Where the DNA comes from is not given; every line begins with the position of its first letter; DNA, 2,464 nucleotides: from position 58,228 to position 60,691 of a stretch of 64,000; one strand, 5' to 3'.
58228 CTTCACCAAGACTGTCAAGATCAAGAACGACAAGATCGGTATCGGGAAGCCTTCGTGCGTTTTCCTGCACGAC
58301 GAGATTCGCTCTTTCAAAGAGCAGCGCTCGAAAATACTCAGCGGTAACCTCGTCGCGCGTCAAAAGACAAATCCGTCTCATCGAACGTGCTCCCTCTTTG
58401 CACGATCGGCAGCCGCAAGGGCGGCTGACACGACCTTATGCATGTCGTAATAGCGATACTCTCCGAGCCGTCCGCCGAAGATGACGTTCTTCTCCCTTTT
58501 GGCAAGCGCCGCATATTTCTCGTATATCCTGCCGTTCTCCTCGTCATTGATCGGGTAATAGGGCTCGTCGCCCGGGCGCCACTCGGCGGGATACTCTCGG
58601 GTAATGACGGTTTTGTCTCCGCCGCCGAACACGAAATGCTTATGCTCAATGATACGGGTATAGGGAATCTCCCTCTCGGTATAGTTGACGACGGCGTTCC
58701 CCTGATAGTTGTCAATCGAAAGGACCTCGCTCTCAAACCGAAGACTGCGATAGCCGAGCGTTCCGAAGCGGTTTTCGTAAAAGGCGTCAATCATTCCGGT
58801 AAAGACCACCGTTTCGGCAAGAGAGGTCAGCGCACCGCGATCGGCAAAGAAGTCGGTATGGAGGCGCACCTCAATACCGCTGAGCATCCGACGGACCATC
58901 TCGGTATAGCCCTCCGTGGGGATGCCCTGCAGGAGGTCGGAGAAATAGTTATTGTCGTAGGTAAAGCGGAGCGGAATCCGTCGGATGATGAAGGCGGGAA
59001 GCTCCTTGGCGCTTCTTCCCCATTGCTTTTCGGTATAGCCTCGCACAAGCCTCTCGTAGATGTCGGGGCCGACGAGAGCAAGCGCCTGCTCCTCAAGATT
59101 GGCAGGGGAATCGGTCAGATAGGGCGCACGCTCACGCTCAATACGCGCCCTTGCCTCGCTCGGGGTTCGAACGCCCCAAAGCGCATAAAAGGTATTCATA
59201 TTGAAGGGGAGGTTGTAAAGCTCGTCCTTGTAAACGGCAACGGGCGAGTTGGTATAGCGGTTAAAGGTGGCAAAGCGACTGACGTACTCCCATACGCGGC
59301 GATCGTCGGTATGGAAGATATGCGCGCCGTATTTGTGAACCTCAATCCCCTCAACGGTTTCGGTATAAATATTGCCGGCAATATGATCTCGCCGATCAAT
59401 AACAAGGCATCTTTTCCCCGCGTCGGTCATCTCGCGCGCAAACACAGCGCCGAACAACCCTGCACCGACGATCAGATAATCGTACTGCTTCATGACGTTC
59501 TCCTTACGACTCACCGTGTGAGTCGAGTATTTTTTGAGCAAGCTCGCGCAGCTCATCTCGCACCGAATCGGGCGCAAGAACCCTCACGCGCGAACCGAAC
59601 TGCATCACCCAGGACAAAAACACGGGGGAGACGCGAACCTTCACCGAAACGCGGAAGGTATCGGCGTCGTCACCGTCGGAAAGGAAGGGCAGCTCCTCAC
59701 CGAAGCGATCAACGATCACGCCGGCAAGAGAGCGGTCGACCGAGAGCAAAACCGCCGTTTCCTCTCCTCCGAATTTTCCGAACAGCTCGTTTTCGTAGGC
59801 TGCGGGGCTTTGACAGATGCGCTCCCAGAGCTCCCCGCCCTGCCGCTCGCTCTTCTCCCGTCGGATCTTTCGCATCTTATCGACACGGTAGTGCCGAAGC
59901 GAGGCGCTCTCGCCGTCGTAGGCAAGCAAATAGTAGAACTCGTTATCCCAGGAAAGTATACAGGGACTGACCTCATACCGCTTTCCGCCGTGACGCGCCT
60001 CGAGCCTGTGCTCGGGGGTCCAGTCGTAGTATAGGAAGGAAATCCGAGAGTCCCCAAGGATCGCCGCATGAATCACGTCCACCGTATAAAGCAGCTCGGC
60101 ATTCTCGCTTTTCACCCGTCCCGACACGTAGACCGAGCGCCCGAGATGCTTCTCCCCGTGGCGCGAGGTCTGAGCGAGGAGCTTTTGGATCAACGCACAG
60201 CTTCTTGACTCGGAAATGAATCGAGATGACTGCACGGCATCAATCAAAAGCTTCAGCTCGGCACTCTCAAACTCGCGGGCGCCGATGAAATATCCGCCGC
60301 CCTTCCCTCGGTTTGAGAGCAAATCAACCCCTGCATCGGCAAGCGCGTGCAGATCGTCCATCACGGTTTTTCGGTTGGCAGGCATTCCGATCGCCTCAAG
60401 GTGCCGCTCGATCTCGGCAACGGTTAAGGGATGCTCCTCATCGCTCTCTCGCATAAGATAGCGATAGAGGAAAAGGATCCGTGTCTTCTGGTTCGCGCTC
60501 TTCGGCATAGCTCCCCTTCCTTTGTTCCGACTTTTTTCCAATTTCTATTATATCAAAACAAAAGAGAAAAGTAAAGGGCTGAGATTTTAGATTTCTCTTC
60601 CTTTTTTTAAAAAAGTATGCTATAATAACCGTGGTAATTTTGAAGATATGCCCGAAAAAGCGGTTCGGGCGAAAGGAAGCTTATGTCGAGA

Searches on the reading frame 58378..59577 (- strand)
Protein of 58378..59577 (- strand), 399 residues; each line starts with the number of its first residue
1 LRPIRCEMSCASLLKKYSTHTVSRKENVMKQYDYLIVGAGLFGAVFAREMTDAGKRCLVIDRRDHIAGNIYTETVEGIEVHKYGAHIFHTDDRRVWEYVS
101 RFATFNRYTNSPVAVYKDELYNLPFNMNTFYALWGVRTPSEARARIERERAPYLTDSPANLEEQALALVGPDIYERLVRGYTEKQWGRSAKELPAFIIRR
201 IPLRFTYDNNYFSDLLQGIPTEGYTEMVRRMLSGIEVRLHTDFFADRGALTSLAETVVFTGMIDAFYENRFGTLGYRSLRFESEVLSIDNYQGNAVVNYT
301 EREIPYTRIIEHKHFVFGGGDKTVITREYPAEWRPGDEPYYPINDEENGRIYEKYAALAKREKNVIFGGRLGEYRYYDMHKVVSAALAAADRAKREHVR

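Call 69: search_protein_families(library=pfam, proteins=[window:58378-59577:-], max_evalue=0.00001)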
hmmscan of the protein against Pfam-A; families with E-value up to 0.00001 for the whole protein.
window:58378-59577:- (399 aa): 3 families
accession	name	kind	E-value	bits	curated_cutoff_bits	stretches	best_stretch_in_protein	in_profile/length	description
PF03275.19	GLF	-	8.1e-82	274.3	26.3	1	177-376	2-203/203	UDP-galactopyranose mutase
PF13450.12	NAD_binding_8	-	1.6e-20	73.6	21.9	1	36-102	1-68/68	NAD(P)-binding Rossmann-like domain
PF01593.30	Amino_oxidase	-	5.7e-08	32.9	19.8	1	46-169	6-131/443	Flavin containing amine oxidoreductase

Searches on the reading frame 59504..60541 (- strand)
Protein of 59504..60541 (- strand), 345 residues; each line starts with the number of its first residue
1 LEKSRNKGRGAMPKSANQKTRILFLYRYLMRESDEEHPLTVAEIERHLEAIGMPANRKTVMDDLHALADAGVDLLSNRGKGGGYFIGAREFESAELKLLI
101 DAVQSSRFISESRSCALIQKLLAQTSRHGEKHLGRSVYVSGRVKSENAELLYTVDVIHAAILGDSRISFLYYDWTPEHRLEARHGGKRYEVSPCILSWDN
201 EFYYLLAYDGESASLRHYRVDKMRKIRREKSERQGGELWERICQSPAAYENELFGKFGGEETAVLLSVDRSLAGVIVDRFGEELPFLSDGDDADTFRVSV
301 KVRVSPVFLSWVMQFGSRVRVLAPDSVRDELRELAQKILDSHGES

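Call 69: search_protein_families(library=pfam, proteins=[window:59504-60541:-], max_evalue=0.00001)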
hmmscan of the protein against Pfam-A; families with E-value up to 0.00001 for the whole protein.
window:59504-60541:- (345 aa): 2 families
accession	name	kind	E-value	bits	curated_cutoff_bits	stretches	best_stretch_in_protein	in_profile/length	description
PF25583.1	WCX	-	6.8e-12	46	23.9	1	263-339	4-76/76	WCX domain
PF13280.12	WYL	-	1.7e-08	34.8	21.8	1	154-227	3-69/70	WYL domain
